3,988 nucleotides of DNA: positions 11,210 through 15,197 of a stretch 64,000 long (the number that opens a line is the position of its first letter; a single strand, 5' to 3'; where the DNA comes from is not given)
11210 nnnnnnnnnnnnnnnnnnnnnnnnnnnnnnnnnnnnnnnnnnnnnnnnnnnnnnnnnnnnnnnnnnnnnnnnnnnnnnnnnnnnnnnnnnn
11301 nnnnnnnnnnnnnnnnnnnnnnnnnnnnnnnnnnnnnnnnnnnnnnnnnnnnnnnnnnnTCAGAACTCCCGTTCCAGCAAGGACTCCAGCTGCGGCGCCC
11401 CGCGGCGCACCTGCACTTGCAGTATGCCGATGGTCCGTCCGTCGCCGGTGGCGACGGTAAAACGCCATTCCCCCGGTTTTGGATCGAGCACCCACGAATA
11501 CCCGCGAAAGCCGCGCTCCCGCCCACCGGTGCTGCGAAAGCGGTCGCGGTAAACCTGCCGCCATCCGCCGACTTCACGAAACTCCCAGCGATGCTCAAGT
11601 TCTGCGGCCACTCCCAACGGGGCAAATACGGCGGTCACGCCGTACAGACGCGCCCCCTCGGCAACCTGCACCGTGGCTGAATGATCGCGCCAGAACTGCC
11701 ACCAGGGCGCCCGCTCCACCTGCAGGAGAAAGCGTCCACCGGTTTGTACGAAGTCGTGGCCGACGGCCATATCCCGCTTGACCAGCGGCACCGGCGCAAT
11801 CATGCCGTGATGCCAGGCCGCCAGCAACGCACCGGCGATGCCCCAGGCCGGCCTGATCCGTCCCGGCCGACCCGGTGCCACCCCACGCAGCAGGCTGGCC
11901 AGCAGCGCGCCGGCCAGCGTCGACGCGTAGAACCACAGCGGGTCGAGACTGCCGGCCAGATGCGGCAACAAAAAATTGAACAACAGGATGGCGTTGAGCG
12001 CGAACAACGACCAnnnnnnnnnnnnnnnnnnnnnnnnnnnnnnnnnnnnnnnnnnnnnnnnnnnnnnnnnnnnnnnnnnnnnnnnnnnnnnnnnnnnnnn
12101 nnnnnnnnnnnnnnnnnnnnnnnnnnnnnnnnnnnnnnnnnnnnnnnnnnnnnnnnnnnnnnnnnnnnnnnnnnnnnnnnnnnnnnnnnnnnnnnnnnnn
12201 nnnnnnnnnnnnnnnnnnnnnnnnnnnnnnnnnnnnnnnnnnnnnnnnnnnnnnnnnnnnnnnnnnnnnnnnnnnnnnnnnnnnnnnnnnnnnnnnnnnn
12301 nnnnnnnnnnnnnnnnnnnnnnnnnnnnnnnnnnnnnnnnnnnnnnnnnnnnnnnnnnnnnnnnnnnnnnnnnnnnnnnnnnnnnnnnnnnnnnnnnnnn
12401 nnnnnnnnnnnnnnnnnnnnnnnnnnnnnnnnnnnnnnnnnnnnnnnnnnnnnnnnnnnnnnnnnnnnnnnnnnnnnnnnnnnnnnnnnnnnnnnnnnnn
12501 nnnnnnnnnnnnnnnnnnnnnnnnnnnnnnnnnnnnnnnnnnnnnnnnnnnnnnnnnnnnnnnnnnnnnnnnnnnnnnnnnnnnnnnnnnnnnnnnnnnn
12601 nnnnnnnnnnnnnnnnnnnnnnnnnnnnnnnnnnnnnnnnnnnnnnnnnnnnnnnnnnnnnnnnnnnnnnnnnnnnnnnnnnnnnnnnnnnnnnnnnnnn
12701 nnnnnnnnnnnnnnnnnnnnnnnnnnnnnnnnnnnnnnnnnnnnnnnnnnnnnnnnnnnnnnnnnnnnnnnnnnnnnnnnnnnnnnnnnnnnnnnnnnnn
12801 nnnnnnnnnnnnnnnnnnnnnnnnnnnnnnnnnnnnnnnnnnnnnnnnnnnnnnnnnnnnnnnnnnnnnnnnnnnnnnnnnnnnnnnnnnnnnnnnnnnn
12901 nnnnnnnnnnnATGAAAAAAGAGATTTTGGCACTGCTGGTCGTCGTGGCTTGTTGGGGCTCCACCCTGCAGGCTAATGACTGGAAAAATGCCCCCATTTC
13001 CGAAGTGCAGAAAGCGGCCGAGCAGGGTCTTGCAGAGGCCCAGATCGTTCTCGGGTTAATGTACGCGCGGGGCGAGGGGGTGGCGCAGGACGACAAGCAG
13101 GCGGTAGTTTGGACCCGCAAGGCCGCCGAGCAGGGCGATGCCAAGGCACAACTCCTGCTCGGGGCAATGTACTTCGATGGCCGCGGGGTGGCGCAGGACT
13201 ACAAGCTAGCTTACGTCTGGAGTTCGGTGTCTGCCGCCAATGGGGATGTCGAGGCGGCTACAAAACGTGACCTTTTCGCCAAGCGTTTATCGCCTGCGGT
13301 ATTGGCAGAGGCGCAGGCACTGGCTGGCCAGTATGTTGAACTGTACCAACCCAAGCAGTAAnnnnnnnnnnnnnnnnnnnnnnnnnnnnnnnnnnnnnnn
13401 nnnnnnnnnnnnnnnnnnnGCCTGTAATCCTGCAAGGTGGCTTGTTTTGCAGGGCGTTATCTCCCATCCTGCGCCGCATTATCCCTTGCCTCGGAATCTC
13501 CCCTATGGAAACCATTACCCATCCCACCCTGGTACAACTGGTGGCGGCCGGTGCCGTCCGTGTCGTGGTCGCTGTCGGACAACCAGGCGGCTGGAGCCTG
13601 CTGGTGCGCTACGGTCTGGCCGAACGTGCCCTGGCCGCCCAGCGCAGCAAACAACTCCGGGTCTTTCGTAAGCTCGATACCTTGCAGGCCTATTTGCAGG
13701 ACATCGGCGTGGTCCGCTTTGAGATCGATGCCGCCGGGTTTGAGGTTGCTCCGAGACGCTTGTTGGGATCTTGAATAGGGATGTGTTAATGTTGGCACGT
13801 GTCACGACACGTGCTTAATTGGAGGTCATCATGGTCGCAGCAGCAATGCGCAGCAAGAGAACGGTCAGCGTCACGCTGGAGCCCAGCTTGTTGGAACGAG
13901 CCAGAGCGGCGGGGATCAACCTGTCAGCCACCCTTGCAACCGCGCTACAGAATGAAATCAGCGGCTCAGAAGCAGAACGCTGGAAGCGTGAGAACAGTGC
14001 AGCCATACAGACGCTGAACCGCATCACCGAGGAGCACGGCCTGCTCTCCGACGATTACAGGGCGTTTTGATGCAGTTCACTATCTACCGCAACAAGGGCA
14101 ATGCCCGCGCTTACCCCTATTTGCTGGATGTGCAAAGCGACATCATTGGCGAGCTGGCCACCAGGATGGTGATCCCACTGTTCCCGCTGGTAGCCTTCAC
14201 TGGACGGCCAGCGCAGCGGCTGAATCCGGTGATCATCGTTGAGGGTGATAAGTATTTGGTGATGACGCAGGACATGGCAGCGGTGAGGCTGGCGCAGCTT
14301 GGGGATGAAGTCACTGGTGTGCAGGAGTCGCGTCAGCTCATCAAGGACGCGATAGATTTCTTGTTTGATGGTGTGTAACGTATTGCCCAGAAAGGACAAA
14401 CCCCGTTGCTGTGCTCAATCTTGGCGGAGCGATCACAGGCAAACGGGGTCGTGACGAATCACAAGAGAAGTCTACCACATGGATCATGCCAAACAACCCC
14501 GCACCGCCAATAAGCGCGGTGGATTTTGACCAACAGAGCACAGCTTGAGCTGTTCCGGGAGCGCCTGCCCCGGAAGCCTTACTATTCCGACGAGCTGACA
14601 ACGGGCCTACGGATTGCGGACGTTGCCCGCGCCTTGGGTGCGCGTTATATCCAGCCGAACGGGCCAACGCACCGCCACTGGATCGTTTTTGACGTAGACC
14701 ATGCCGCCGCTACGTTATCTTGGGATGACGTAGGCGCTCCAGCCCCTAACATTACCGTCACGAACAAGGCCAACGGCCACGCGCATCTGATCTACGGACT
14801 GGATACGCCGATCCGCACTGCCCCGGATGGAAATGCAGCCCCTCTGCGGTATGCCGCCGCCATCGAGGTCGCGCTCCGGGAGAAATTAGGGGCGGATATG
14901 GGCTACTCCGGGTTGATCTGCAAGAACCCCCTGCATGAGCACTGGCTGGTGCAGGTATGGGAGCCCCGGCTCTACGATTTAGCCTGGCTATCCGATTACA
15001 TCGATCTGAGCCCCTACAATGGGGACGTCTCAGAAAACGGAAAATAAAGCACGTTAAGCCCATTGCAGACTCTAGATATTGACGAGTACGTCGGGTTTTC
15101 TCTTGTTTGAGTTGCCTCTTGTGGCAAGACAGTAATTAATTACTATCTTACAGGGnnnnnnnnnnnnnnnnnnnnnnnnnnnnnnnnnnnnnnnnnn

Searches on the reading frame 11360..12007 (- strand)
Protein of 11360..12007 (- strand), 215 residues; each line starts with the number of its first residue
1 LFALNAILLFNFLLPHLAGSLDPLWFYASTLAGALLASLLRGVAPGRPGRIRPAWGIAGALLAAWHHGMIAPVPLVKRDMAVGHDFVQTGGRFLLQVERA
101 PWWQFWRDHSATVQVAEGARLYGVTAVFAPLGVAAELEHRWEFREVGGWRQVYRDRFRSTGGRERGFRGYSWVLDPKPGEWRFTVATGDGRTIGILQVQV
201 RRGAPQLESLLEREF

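Call 39: search_protein_families(library=pfam, proteins=[window:11360-12007:-], max_evalue=0.001)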
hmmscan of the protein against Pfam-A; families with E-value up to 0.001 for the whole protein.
window:11360-12007:- (215 aa): 1 family
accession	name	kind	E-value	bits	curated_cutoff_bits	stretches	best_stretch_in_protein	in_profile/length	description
PF11141.13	DUF2914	-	4e-05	23.7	23.6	1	137-198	4-60/62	Protein of unknown function (DUF2914)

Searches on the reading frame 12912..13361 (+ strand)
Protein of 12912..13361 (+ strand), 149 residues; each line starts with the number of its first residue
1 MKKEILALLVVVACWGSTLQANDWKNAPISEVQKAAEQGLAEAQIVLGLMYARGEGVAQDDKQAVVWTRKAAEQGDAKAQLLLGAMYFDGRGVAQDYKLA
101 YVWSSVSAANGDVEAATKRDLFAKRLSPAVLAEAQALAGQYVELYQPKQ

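Call 39: search_protein_families(library=pfam, proteins=[window:12912-13361:+], max_evalue=0.001)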
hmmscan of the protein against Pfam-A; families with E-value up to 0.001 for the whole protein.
window:12912-13361:+ (149 aa): 1 family
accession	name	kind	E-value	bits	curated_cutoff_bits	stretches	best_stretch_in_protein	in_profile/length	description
PF08238.18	Sel1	-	8.2e-15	55.1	30.7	2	41-76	1-36/36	Sel1 repeat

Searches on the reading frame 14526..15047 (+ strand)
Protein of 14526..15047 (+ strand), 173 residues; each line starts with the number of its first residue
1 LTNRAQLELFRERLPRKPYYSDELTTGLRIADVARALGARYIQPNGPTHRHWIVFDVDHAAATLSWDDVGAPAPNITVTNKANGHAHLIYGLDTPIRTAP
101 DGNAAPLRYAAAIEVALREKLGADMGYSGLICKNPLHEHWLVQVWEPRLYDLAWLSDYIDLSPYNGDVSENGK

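Call 39: search_protein_families(library=pfam, proteins=[window:14526-15047:+], max_evalue=0.001)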
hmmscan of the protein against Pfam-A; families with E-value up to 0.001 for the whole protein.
window:14526-15047:+ (173 aa): 1 family
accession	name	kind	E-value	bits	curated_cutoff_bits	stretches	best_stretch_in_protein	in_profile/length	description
PF03090.23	Replicase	-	6.5e-51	172.3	26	1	31-158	4-130/130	Replicase family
